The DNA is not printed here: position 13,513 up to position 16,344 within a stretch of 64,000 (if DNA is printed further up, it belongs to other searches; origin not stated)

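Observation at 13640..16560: AT-rich single-gene islet encoding a TIR-STAND NTPase-TPR protein (NLR-like antiphage candidate) inserted between polA and an acyl-CoA dehydrogenase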

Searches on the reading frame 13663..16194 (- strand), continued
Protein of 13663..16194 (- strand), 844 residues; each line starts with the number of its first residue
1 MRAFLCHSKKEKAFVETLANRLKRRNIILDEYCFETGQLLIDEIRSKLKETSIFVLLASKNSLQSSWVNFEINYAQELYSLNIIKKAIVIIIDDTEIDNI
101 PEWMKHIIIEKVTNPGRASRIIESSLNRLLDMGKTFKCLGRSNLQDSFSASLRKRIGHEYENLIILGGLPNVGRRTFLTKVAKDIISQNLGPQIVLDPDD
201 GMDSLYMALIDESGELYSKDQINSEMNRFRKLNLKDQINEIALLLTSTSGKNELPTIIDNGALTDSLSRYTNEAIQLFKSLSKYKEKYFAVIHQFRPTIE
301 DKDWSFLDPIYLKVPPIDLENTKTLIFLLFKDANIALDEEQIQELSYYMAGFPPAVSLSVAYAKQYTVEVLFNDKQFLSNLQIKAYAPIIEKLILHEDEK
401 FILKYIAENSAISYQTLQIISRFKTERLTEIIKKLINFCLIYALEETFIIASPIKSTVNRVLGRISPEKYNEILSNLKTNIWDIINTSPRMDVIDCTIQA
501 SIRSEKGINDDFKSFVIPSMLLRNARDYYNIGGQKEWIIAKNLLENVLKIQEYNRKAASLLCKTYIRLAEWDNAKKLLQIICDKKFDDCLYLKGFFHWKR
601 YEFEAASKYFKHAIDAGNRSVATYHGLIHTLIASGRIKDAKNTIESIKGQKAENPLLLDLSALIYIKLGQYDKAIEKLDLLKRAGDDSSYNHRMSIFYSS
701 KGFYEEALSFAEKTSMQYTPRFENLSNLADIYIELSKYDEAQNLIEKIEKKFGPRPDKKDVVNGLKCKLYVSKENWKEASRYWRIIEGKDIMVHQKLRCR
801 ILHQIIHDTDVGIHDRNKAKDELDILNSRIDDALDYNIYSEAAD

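Call 31: search_solved_structures(query=A1, max_evalue=1, show_alignments=2)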
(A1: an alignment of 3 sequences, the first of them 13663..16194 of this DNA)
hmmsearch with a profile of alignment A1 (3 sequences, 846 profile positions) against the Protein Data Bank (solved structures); distinct sequences matched with E-value up to 1: 149 (the best 60 are shown).
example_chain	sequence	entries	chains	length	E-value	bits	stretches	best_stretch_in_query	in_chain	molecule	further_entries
9m0n_A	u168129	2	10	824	5.7e-55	189.9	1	1-658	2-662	Tetratricopeptide repeat protein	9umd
9qhb_A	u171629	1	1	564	6.9e-33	116.8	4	529-654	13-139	Engineered tetratricopeptide repeat protein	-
8bu0_A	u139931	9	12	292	7.4e-20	73.7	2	529-654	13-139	Consensus tetratricopeptide repeat protein | Crystal structure of an 8-repeat consensus TPR superhelix with Zinc. | Monomer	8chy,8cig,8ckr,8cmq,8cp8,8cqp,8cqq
9qhc_A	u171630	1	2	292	2.2e-17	65.6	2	529-654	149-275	Engineered tetratricopeptide repeat protein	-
5i9h_A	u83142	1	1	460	2.2e-12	49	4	562-649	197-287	pentatricopeptide repeat protein dPPR-U8G2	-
5i9f_A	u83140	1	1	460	2.3e-12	48.9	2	562-649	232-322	pentatricopeptide repeat protein dPPR-U10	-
5i9g_C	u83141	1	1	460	2.8e-12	48.7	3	562-649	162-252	pentatricopeptide repeat protein dPPR-U8C2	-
5i9d_A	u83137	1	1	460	3.7e-12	48.2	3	562-753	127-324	pentatricopeptide repeat protein dPPR-U8A2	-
6een_A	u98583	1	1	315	4.5e-11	44.6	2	562-754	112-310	Designer Pentatricopeptide Protein dPPR10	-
2fo7_A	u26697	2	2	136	9.4e-11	43.6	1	529-654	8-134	SYNTHETIC CONSENSUS TPR PROTEIN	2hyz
8ch0_A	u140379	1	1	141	1e-10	43.5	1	529-654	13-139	Consensus tetratricopeptide repeat protein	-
6een_B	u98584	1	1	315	1.4e-10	43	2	562-754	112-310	Designer Pentatricopeptide Protein dPPR10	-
6een_D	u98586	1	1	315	1.8e-09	39.4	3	562-754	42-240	Designer Pentatricopeptide Protein dPPR10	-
6een_C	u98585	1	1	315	3.5e-09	38.4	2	561-754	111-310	Designer Pentatricopeptide Protein dPPR10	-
4rg6_A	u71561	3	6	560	1.7e-08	36.1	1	534-710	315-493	Cell division cycle protein 27 homolog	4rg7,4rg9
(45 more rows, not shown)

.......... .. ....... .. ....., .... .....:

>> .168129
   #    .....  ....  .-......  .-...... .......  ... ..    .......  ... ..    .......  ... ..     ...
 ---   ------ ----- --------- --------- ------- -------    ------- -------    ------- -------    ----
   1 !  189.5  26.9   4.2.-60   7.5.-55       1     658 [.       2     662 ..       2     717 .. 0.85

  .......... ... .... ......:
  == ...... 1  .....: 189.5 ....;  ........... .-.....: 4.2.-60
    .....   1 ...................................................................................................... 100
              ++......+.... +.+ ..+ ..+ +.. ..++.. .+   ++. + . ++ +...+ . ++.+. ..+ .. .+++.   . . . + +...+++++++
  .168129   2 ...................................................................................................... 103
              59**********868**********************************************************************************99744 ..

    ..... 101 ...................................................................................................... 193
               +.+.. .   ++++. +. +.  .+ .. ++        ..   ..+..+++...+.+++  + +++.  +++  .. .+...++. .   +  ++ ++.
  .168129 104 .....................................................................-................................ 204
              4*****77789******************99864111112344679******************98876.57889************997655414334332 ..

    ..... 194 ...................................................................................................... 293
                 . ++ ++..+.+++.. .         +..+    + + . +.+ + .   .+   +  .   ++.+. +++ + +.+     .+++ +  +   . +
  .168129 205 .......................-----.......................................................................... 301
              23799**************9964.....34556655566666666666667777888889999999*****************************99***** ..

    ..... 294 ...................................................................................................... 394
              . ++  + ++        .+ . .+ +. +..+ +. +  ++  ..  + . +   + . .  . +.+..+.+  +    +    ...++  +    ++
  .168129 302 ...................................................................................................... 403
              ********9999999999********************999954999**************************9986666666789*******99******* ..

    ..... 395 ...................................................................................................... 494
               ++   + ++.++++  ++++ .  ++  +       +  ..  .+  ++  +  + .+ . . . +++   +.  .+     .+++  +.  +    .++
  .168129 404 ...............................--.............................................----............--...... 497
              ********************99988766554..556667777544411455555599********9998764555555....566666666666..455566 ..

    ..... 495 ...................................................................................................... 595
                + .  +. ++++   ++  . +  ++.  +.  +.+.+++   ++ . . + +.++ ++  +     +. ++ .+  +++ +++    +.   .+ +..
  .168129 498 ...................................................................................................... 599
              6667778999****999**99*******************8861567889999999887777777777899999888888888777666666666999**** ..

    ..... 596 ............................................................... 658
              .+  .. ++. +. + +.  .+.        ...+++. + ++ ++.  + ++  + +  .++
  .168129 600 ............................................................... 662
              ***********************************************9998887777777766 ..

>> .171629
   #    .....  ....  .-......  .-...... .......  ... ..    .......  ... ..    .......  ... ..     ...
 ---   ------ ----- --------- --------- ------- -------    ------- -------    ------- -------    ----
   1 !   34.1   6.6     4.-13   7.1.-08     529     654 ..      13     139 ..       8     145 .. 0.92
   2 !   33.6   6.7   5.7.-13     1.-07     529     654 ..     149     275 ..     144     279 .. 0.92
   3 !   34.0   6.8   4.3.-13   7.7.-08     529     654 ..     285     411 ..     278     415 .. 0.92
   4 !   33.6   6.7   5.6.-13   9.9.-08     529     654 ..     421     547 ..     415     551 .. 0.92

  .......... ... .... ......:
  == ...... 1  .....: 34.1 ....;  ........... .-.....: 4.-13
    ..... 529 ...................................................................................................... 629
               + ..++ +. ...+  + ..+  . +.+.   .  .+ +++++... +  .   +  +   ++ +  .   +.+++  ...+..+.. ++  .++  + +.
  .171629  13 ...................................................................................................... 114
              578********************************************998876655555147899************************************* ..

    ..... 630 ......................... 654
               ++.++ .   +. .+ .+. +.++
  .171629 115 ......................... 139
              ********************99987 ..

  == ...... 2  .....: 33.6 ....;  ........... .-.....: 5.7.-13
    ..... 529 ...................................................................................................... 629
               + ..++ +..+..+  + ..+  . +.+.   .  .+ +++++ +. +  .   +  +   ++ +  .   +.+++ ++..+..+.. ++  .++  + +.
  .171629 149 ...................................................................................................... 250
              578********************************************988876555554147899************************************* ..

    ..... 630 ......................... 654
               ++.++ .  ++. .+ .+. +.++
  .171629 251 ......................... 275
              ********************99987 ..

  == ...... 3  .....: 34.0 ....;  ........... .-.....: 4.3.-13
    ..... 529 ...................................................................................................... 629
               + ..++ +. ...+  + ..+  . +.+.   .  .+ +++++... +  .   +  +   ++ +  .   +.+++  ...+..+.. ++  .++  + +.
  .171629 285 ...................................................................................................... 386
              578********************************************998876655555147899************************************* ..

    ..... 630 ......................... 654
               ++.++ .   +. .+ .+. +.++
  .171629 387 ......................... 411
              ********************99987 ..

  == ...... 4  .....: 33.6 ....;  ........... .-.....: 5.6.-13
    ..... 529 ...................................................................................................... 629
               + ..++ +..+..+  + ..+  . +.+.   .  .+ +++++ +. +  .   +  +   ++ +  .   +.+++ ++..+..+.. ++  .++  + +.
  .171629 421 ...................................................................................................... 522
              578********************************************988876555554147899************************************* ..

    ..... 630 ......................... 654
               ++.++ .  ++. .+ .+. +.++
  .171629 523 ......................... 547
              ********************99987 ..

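Call 42: search_solved_structures(query=window:13663-16194:-, max_evalue=0.001, show_alignments=1)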
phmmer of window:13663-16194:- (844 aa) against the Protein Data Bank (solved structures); distinct sequences matched with E-value up to 0.001: 10.
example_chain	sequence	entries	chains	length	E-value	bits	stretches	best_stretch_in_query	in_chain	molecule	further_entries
9m0n_A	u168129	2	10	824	5.4e-23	84.4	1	2-616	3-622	Tetratricopeptide repeat protein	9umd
6een_D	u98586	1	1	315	1.3e-10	43.4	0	603-756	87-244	Designer Pentatricopeptide Protein dPPR10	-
6een_B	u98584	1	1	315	6.9e-08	34.4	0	603-758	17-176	Designer Pentatricopeptide Protein dPPR10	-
6een_C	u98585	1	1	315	1.7e-06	29.9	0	603-756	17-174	Designer Pentatricopeptide Protein dPPR10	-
6een_A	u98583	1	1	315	3.1e-06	29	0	603-757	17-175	Designer Pentatricopeptide Protein dPPR10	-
4m59_A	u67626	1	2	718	7.7e-06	27.7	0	634-765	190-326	Chloroplast pentatricopeptide repeat protein 10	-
4m57_A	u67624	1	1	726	8.2e-06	27.6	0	634-765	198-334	Chloroplast pentatricopeptide repeat protein 10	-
4oe1_A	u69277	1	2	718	8.6e-06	27.5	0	634-765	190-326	Chloroplast pentatricopeptide repeat protein 10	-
4wsl_A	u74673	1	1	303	1.1e-05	27.1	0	605-751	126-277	Pentatricopeptide repeat protein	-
8bu0_A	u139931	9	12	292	5.8e-05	24.8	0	584-748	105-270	Consensus tetratricopeptide repeat protein | Crystal structure of an 8-repeat consensus TPR superhelix with Zinc. | Monomer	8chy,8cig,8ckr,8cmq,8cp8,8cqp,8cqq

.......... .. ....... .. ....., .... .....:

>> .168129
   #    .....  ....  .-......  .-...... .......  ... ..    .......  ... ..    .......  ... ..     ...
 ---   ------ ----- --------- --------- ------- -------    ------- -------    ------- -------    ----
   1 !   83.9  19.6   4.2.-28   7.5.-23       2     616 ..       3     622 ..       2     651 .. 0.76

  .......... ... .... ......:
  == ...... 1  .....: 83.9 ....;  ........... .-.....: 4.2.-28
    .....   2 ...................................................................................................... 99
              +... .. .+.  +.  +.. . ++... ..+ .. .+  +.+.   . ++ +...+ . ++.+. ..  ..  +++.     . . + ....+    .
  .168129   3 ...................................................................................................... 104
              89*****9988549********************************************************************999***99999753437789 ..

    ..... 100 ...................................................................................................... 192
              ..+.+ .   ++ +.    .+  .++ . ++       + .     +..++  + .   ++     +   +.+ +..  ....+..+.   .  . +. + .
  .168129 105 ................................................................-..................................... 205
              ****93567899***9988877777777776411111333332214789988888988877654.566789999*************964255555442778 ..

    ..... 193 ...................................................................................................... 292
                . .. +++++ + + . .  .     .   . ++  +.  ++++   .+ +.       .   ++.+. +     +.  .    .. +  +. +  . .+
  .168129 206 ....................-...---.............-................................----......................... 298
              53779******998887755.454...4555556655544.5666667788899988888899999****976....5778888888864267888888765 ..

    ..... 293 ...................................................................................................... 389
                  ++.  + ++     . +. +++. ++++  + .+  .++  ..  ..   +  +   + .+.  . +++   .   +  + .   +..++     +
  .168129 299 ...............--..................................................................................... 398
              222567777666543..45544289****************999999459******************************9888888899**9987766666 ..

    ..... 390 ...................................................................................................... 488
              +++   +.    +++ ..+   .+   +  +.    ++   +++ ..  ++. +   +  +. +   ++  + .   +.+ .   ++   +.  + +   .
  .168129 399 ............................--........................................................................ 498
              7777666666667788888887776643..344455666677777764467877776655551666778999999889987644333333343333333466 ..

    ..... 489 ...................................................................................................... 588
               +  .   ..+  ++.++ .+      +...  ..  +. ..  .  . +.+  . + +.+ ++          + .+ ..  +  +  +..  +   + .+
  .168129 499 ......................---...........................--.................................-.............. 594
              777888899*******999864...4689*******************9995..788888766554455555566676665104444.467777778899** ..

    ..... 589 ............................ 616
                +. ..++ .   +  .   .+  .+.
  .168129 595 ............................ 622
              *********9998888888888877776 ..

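Call 44: search_protein_representatives(alignment_id=A1)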
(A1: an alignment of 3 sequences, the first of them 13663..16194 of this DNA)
Query: 3 sequences, 846 profile positions. Proteins with E-value up to 0.001 (for the whole library): 35472; up to 1e-10: 4121; up to 1e-30: 718. The best 150 are listed.
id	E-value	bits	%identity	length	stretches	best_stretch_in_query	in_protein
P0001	0.0e+00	1378.7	-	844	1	1-845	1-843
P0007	0.0e+00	1064.0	-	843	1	1-845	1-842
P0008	1.1e-272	923.3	-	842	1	1-837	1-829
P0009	1.5e-260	883.2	-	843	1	1-842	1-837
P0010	3.9e-253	858.7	-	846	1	1-832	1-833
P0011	1.7e-251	853.3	-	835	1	1-831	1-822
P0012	1.5e-250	850.2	-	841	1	1-834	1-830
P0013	1.7e-247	840.0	-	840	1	1-833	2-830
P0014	6.2e-244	828.3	-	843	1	1-832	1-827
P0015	2.5e-242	822.9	-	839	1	1-835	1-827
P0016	6.3e-240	815.0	-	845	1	1-831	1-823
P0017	2.6e-239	813.0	-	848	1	1-844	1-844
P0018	5.0e-239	812.0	-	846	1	1-831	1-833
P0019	3.1e-237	806.1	-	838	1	1-827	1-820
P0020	3.2e-237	806.0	-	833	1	1-842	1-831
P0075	1.0e-179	615.8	-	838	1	1-828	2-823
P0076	1.1e-178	612.4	-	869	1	3-827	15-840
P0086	7.6e-169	579.9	-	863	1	1-827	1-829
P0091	1.7e-165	568.8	-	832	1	29-831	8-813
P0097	2.8e-163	561.4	-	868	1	3-841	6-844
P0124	9.7e-150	516.7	-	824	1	1-825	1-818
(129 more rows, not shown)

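Call 49: find_homologous_proteins(query=A2, max_evalue=1e-30)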
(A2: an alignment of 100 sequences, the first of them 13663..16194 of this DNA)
Query A2 (100 sequences) (844 aa, profile of the alignment): 4 proteins with E <= 1e-30 among 8000 candidates.
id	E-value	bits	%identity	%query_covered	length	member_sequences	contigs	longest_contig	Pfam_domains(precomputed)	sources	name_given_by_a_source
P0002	0.0e+0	1064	26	95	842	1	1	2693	PF14559.13,PF00515.35,PF12895.14,PF13432.13,PF13676.12,PF07719.24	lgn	-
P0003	0.0e+0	1061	24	98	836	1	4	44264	PF14559.13,PF25058.2,PF13676.12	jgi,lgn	-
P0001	2.7e-232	791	100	100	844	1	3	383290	PF14559.13,PF01582.26,PF12895.14,PF13424.13,PF13176.13,PF13428.13,PF13676.12,PF13181.13,PF07719.24,PF13374.13,PF08937.17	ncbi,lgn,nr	ncbi:MAG: TIR domain-containing protein [Deltaproteobacteria bacterium]|nr:TIR domain-containing pro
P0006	3.4e-40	156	27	23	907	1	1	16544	PF14559.13,PF25062.2,PF12895.14,PF13424.13,PF13401.13,PF13428.13,PF13676.12,PF01637.25,PF13181.13,PF07719.24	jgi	jgi:tetratricopeptide (TPR) repeat protein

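Call 52: find_related_loci(query=A1, collection=viral_contigs, flank=10000)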
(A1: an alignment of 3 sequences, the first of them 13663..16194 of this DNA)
Query A1 (844 aa) in viral_contigs; peptide patterns used: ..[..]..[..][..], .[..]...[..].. (x = any residue, [..] = any of these).
65 stretches matched a pattern; 2 encode a relative of the query (tblastn E <= 1e-3); 2 distinct loci.
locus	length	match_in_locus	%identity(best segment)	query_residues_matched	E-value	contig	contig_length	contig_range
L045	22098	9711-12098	23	1-804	3e-57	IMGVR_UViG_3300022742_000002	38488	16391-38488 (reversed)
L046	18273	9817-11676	24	1-616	1e-26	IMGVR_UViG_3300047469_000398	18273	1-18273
